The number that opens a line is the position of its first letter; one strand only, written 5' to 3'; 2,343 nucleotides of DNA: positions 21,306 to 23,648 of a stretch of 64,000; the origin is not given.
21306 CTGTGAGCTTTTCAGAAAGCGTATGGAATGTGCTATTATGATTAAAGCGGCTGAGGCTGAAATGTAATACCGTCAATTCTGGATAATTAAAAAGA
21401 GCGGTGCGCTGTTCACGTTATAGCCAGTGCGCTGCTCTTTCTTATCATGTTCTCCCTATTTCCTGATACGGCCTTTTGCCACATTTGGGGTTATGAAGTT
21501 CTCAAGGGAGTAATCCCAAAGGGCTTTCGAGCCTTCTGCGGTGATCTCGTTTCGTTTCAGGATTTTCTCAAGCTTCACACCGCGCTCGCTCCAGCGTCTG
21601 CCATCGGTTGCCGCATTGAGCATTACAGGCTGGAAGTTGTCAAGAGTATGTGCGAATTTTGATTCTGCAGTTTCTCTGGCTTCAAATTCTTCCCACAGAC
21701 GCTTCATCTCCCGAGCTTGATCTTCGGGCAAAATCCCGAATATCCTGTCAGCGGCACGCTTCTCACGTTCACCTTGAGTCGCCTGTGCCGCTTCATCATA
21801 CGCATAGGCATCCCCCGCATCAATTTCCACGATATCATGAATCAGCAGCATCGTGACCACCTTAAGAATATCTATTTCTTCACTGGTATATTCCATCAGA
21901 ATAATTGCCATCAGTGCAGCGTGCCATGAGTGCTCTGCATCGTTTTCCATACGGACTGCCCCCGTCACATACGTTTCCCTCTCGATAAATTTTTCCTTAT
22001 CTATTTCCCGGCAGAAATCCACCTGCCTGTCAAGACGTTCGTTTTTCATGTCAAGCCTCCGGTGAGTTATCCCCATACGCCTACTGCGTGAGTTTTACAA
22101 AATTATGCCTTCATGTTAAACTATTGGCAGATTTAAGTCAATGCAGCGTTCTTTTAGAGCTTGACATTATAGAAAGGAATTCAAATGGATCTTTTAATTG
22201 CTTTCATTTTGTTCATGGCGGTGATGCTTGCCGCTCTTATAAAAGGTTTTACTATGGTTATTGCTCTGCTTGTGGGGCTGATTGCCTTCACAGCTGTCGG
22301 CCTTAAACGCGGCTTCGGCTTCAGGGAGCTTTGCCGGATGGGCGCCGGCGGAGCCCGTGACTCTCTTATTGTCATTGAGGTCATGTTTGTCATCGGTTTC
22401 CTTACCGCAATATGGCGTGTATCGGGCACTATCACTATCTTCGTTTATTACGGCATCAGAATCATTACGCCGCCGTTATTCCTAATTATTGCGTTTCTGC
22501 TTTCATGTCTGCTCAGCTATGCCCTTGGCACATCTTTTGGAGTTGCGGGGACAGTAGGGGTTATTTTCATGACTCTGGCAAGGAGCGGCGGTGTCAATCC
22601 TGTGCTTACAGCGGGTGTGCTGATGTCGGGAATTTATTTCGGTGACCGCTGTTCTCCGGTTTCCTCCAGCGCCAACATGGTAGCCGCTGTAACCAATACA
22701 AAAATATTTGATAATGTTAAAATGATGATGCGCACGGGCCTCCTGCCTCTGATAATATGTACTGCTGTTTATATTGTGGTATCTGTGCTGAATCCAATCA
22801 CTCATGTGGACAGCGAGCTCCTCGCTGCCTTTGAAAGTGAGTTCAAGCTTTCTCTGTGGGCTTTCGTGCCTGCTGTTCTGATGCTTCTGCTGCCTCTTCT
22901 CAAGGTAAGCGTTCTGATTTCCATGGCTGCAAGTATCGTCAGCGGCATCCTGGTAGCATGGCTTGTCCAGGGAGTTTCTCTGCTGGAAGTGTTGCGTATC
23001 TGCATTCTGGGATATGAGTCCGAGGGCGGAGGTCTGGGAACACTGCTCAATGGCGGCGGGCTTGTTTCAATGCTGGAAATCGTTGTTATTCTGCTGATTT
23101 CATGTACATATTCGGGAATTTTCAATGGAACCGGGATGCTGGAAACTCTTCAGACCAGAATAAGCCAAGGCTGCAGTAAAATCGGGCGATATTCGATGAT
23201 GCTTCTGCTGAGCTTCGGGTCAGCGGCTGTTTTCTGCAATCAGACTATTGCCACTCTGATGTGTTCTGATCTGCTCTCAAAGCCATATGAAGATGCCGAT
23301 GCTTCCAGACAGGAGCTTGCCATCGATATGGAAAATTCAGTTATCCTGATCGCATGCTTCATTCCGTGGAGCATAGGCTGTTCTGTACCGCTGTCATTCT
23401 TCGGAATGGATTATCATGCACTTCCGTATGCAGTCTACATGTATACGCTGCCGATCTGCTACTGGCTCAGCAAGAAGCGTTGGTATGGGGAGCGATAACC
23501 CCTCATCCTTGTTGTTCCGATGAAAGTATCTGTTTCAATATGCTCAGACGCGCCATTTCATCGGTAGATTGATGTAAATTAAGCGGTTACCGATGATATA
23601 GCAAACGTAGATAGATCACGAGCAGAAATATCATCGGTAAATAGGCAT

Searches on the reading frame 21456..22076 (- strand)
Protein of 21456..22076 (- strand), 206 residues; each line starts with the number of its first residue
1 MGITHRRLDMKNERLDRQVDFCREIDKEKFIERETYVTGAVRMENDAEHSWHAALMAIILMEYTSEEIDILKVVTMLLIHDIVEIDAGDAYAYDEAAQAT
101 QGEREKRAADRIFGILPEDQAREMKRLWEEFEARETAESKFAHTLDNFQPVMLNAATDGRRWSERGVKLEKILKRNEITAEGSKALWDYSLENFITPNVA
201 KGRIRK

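Call 8: search_protein_families(library=pfam, proteins=[window:21456-22076:-])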
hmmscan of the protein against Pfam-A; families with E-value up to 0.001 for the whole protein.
window:21456-22076:- (206 aa): 2 families
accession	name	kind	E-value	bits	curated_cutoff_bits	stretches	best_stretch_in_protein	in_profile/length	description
PF13023.12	HD_3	-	1.2e-53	181.9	22.5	1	25-187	1-165/165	HD domain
PF12917.13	YfbR-like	-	6e-10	39.5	25.9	1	21-146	2-136/182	5'-deoxynucleotidase YfbR-like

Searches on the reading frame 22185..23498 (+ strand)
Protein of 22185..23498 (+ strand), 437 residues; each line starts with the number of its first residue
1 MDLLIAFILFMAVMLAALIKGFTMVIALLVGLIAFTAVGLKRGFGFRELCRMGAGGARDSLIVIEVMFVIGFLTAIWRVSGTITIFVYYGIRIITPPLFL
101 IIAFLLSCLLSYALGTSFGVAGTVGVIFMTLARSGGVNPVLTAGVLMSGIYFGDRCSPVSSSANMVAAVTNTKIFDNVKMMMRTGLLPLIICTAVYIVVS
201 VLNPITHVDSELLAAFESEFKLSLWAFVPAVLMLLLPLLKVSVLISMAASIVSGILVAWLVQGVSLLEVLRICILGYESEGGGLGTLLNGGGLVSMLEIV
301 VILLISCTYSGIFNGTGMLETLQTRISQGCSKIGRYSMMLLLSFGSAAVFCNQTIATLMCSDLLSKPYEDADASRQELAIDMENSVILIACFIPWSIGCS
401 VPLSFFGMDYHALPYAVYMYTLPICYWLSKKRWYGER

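Call 8: search_protein_families(library=pfam, proteins=[window:22185-23498:+])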
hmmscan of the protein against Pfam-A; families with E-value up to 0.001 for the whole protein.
window:22185-23498:+ (437 aa): 1 family
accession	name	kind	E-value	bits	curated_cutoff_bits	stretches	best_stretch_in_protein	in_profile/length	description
PF03553.21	Na_H_antiporter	-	1.3e-31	110.5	23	1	149-422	1-288/303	Na+/H+ antiporter family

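Call 12: find_encoding_contigs(protein=window:22185-23498:+, flank=6000, max_places=10)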
Protein window:22185-23498:+ (437 aa): 1 contig read that carries it; 1 place shown.
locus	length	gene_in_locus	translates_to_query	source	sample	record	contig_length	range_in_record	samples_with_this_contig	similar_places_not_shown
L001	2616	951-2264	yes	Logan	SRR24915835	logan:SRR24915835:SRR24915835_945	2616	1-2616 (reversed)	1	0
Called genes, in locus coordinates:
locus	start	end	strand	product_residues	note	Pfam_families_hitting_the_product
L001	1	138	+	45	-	?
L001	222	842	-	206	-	PF12917:YfbR-like, PF13023:HD_3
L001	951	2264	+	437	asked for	PF03553:Na_H_antiporter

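Call 25: find_homologous_proteins(query=window:22185-23498:+, max_evalue=1e-50)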
Query window:22185-23498:+ (437 aa): 1673 proteins with E <= 1e-50 among 8000 candidates; the best 120 are listed.
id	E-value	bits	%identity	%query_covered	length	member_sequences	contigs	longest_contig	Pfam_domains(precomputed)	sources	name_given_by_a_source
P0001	4.6e-275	930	100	100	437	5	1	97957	PF03553.22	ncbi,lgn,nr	ncbi:MAG: Na+/H+ antiporter NhaC family protein [Bacillota bacterium]|nr:Na+/H+ antiporter NhaC fami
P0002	4.2e-266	901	97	100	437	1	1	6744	PF03553.22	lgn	-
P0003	1.1e-263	893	95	100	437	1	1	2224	PF03553.22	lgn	-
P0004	1.6e-261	886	95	100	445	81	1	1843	PF03553.22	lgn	-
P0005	6.2e-252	854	92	100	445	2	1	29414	PF03553.22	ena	-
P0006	2.5e-245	832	90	100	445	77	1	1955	PF03553.22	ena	-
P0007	5.5e-231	785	83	100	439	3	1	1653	PF03553.22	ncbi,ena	-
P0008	4.1e-226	769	80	100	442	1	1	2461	PF03553.22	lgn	-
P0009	2.2e-222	757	79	100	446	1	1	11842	PF03553.22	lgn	-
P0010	1.1e-216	738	76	100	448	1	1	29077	PF03553.22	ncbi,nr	ncbi:MAG: Na+/H+ antiporter NhaC family protein [Bacillota bacterium]|nr:Na+/H+ antiporter NhaC fami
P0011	5.5e-216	736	77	100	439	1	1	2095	PF03553.22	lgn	-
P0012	6.0e-215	732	77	100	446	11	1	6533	PF03553.22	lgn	-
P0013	1.0e-214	732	77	100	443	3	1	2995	PF03553.22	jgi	-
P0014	4.7e-214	729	75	100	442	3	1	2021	PF03553.22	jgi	-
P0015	2.8e-213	727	77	100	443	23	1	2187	PF03553.22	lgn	-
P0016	5.5e-211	719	76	99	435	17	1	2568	PF03553.22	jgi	-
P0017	6.3e-210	716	78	96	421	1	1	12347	PF03553.22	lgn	-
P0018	1.0e-209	715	76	99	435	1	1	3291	PF03553.22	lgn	-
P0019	8.7e-208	709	75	100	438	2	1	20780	PF03553.22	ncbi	-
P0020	5.4e-204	696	75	100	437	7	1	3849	PF03553.22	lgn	-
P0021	1.0e-203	695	76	97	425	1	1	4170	PF03553.22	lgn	-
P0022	1.7e-200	685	70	100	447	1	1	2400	PF03553.22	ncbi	-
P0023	2.1e-200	684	73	100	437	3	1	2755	PF03553.22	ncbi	-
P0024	2.8e-200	684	73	100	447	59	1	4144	PF03553.22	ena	-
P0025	4.3e-200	683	73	100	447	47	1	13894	PF03553.22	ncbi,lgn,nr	ncbi:MAG: hypothetical protein MSS48_05820 [Clostridiales bacterium]|nr:hypothetical protein [Clostr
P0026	7.7e-200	683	72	100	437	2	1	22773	PF03553.22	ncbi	-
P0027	1.1e-199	682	72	99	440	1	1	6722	PF03553.22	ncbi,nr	ncbi:MAG: Na+/H+ antiporter NhaC family protein, partial [Bacillota bacterium]|nr:Na+/H+ antiporter 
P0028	1.4e-198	678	72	96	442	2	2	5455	PF03553.22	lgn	-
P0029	3.7e-198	677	72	100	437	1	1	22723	PF03553.22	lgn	-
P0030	4.9e-198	677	72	100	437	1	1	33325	PF03553.22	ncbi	-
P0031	7.5e-197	673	71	100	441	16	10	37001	PF03553.22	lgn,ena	-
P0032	2.0e-196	671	71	99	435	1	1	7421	PF03553.22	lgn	-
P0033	2.5e-196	671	72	99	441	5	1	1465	PF03553.22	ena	-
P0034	5.0e-196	670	70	99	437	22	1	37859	PF03553.22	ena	-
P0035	6.7e-196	670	71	99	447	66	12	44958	PF03553.22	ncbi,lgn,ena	ncbi:MAG: Na+/H+ antiporter NhaC family protein [Anaerovoracaceae bacterium]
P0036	2.5e-195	668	71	100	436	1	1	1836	PF03553.22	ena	-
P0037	6.1e-195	666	71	100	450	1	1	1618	PF03553.22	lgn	-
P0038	7.3e-195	666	71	100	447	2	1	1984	PF03553.22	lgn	-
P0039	1.0e-194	666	70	99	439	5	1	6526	PF03553.22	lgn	-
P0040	1.3e-194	665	70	100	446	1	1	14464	PF03553.22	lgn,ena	-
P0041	1.5e-194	665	70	100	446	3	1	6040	PF03553.22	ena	-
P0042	1.3e-193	662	70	100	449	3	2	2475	PF03553.22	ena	-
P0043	1.7e-193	662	69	100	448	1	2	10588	PF03553.22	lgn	-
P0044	1.9e-193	661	70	100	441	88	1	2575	PF03553.22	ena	-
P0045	2.6e-193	661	69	100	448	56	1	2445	PF03553.22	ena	-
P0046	5.0e-193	660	69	100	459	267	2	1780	PF03553.22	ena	-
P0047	6.0e-193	660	70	100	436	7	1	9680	PF03553.22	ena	-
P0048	6.3e-193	660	70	99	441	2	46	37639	PF03553.22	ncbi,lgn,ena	-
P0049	1.5e-192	658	69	100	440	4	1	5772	PF03553.22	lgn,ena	-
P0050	5.0e-192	657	69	100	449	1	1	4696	PF03553.22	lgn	-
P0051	5.3e-192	657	71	99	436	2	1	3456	PF03553.22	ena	-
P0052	1.1e-191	656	69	100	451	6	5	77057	PF03553.22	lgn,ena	-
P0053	1.3e-191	655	70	100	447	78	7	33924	PF03553.22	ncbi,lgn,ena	-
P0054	1.3e-191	655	66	100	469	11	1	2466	PF03553.22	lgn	-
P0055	1.9e-191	655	68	100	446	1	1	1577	PF03553.22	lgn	-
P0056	3.2e-191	654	67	100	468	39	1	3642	PF03553.22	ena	-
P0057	4.0e-191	654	67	100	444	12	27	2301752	PF03553.22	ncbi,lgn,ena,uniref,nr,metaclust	ncbi:Na+/H+ antiporter NhaC family protein [Eubacterium sp. AB3007]|uniref:Na+/H+ antiporter NhaC fa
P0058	4.8e-191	654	68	100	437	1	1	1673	PF03553.22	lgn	-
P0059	5.2e-191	653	68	100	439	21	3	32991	PF03553.22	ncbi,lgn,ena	-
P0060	1.3e-190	652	66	100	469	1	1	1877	PF03553.22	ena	-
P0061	1.5e-190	652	69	100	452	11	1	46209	PF03553.22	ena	-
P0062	1.8e-190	652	69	100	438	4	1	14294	PF03553.22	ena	-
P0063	1.8e-190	652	68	100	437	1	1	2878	PF03553.22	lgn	-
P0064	2.3e-190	651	69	99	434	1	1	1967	PF03553.22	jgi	-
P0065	2.8e-190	651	66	100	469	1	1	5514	PF03553.22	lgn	-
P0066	3.6e-190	651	68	100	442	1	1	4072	PF03553.22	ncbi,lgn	-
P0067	3.6e-190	651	67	99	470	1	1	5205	PF03553.22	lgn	-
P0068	7.7e-190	650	67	100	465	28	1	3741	PF03553.22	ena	-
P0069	8.9e-190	649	68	100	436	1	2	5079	PF03553.22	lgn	-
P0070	1.6e-189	649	68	99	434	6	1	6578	PF03553.22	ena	-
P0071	2.0e-189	648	68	99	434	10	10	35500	PF03553.22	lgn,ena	-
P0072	5.4e-189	647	67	100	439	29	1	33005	PF03553.22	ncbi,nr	ncbi:MAG: Na+/H+ antiporter NhaC family protein [Anaerovoracaceae bacterium]|nr:Na+/H+ antiporter Nh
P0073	1.2e-188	646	68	100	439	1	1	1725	PF03553.22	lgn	-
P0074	1.4e-188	645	67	100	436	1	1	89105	PF03553.22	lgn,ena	-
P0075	1.7e-188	645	69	98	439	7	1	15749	PF03553.22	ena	-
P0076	1.9e-188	645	68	99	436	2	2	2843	PF03553.22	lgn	-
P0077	5.3e-188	644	67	100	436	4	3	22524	PF03553.22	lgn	-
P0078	1.1e-187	643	68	100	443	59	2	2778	PF03553.22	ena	-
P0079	1.2e-187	642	68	100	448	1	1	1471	PF03553.22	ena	-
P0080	1.5e-187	642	69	100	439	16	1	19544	PF03553.22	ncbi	-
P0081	2.0e-187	642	67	99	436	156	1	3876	PF03553.22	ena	-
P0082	2.4e-187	641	69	100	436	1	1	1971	PF03553.22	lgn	-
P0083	2.5e-187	641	69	100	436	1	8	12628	PF03553.22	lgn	-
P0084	3.2e-187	641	68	100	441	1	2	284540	PF03553.22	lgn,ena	-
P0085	4.7e-187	640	68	100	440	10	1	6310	PF03553.22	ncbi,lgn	-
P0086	7.3e-187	640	69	100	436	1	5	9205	PF03553.22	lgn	-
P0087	1.0e-186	639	67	100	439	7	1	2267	PF03553.22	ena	-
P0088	1.3e-186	639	69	100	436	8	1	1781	PF03553.22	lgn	-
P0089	2.3e-186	638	68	100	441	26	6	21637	PF03553.22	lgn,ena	-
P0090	3.8e-186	637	66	100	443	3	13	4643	PF03553.22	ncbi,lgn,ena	-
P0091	4.5e-186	637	65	99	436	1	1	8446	PF03553.22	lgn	-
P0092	1.2e-185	636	66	100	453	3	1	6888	PF03553.22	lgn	-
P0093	1.3e-185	636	66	100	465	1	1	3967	PF03553.22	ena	-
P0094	1.5e-185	635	66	100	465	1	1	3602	PF03553.22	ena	-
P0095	1.5e-185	635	68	100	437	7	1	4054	PF03553.22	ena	-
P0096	2.8e-185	635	67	99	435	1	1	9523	PF03553.22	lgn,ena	-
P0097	3.1e-185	634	67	100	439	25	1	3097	PF03553.22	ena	-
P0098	6.2e-185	633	66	100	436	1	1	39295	PF03553.22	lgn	-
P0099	1.3e-184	632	65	100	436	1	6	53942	PF03553.22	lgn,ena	-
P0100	1.4e-184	632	65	99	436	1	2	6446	PF03553.22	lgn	-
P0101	2.5e-184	631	65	99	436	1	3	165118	PF03553.22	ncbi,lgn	-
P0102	4.2e-184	631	65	99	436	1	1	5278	PF03553.22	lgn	-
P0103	4.3e-184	631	67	100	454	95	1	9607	PF03553.22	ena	-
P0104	1.1e-183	629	65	100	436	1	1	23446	PF03553.22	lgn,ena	-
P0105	1.2e-183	629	65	99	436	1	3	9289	PF03553.22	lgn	-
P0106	1.5e-183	629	67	99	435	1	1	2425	PF03553.22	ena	-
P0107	2.4e-183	628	64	100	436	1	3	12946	PF03553.22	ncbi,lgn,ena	-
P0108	3.0e-183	628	64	100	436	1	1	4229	PF03553.22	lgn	-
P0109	5.7e-183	627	66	100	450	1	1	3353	PF03553.22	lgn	-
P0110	7.0e-183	627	65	100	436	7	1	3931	PF03553.22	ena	-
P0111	8.9e-183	626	66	99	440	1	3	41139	PF03553.22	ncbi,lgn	-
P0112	9.9e-183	626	68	100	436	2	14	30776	PF03553.22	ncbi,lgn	-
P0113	1.0e-182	626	65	100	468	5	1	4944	PF03553.22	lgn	-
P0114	2.4e-182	625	64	100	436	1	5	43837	PF03553.22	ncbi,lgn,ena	-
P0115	4.8e-182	624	64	100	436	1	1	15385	PF03553.22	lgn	-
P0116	5.1e-182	624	64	100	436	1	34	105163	PF03553.22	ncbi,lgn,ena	-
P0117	5.9e-182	624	64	100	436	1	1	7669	PF03553.22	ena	-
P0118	6.4e-182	624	64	100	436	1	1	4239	PF03553.22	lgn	-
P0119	6.6e-182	623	64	100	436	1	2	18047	PF03553.22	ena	-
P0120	9.1e-182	623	64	100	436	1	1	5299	PF03553.22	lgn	-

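Call 26: find_encoding_contigs(protein=P0002, flank=6000, max_places=3)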
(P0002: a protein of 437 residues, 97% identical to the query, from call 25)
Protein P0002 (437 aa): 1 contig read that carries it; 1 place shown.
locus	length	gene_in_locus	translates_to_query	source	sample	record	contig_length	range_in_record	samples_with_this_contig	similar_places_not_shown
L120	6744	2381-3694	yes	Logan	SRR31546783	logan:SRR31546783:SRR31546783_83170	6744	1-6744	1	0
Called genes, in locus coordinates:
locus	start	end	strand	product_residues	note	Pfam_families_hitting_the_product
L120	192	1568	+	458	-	PF13353:Fer4_12, PF04055:Radical_SAM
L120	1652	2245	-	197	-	PF12917:YfbR-like, PF13023:HD_3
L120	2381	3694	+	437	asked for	PF03553:Na_H_antiporter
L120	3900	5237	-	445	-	PF00209:SNF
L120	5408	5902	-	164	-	PF04299:FMN_bind_2 (faint), PF01243:PNPOx_N, PF12900:Pyridox_ox_2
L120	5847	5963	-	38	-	-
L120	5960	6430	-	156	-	PF04973:NMN_transporter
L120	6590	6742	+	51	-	?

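Call 27: find_encoding_contigs(protein=P0005, flank=6000, max_places=3)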
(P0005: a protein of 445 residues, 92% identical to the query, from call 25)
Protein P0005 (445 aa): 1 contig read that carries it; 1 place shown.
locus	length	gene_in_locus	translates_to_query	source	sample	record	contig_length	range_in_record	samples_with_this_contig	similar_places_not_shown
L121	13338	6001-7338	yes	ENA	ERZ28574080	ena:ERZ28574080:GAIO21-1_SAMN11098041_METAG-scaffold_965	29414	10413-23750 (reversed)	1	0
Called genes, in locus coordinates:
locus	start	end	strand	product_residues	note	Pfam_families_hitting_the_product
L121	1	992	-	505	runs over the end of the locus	PF00474:SSF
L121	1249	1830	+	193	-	PF00440:TetR_N, PF08359:TetR_C_4 (weak)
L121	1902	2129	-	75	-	-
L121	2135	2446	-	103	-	PF14076:DUF4258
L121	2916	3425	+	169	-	PF01243:PNPOx_N, PF12900:Pyridox_ox_2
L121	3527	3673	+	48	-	PF13165:SCIFF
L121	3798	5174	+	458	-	PF13353:Fer4_12, PF04055:Radical_SAM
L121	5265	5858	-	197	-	PF12917:YfbR-like, PF13023:HD_3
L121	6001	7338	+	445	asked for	PF03553:Na_H_antiporter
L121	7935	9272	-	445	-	PF00209:SNF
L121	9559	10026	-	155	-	PF01243:PNPOx_N, PF12900:Pyridox_ox_2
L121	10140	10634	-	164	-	PF04299:FMN_bind_2 (faint), PF01243:PNPOx_N, PF12900:Pyridox_ox_2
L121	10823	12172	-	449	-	PF03553:Na_H_antiporter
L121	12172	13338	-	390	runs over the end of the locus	PF00155:Aminotran_1_2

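Call 31: find_encoding_contigs(protein=P0010, flank=10000, max_places=2)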
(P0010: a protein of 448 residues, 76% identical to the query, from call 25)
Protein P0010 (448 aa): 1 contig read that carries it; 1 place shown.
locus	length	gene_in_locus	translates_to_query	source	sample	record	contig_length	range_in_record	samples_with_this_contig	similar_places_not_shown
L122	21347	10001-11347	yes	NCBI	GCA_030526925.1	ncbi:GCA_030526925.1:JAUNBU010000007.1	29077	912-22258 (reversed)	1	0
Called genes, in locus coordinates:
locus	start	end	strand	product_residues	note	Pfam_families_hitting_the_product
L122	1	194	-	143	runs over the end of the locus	PF11457:DUF3021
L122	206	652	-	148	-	PF04397:LytTR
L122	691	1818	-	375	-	PF00753:Lactamase_B, PF23023:Anti-Pycsar_Apyc1 (weak), PF02805:Ada_Zn_binding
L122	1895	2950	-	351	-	PF08240:ADH_N, PF00107:ADH_zinc_N, PF13602:ADH_zinc_N_2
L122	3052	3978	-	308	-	PF00892:EamA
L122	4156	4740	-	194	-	PF12844:HTH_19, PF13560:HTH_31, PF01381:HTH_3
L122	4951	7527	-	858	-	PF02687:FtsX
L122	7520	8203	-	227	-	PF00005:ABC_tran, PF13304:AAA_21 (faint), PF02463:SMC_N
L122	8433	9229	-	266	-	PF00512:HisKA, PF02518:HATPase_c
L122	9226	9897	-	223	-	PF00072:Response_reg, PF00486:Trans_reg_C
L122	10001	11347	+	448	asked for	PF03553:Na_H_antiporter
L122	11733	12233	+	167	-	PF00111:Fer2 (weak), PF13085:Fer2_3 (weak), PF01799:Fer2_2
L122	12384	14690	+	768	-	PF01315:Ald_Xan_dh_C, PF02738:MoCoBD_1, PF20256:MoCoBD_2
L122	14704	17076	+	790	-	PF00941:FAD_binding_5, PF14691:Fer4_20, PF00070:Pyr_redox (faint), PF01266:DAO (faint), PF07992:Pyr_redox_2, PF13450:NAD_binding_8, PF13738:Pyr_redox_3 (weak), PF03450:CO_deh_flav_C, +1 more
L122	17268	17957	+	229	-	PF00027:cNMP_binding, PF13545:HTH_Crp_2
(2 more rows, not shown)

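Call 32: find_encoding_contigs(protein=P0009, flank=10000, max_places=2)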
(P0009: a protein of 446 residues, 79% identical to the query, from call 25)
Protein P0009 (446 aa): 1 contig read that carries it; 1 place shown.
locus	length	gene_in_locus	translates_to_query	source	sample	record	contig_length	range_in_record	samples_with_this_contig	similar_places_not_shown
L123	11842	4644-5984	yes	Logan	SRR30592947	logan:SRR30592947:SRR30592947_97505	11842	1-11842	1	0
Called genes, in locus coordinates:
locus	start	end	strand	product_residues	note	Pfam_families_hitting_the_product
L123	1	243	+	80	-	?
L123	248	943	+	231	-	PF02463:SMC_N (weak), PF09818:ABC_ATPase (faint), PF00005:ABC_tran, PF13304:AAA_21 (faint)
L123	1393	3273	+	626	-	PF02730:AFOR_N, PF01314:AFOR_C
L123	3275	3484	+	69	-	PF02597:ThiS (weak)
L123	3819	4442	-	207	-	PF12917:YfbR-like, PF13023:HD_3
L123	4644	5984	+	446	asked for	PF03553:Na_H_antiporter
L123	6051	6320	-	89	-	PF00080:Sod_Cu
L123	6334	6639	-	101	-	-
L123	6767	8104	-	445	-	PF00209:SNF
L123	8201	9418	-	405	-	PF00465:Fe-ADH, PF13685:Fe-ADH_2 (weak), PF25137:ADH_Fe_C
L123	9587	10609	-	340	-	PF07501:G5, PF00877:NLPC_P60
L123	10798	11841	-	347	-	?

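Call 62: find_encoding_contigs(protein=P0003, flank=3000, max_places=4)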
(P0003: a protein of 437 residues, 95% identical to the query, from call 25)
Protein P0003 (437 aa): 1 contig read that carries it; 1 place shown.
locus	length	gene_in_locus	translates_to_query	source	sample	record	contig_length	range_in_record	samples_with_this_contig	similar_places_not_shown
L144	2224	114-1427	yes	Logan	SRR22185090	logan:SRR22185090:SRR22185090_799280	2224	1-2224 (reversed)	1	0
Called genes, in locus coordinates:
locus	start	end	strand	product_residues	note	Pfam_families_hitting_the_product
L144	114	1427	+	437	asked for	PF03553:Na_H_antiporter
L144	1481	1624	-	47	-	-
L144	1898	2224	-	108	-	?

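Call 63: find_encoding_contigs(protein=P0004, flank=3000, max_places=6)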
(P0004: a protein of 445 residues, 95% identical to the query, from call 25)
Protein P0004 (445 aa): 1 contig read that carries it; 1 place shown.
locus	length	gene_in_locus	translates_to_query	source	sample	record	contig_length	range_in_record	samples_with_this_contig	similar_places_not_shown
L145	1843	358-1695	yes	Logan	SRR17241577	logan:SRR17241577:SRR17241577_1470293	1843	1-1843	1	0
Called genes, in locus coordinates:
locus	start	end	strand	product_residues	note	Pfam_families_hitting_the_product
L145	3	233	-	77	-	?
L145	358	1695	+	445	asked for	PF03553:Na_H_antiporter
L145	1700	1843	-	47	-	?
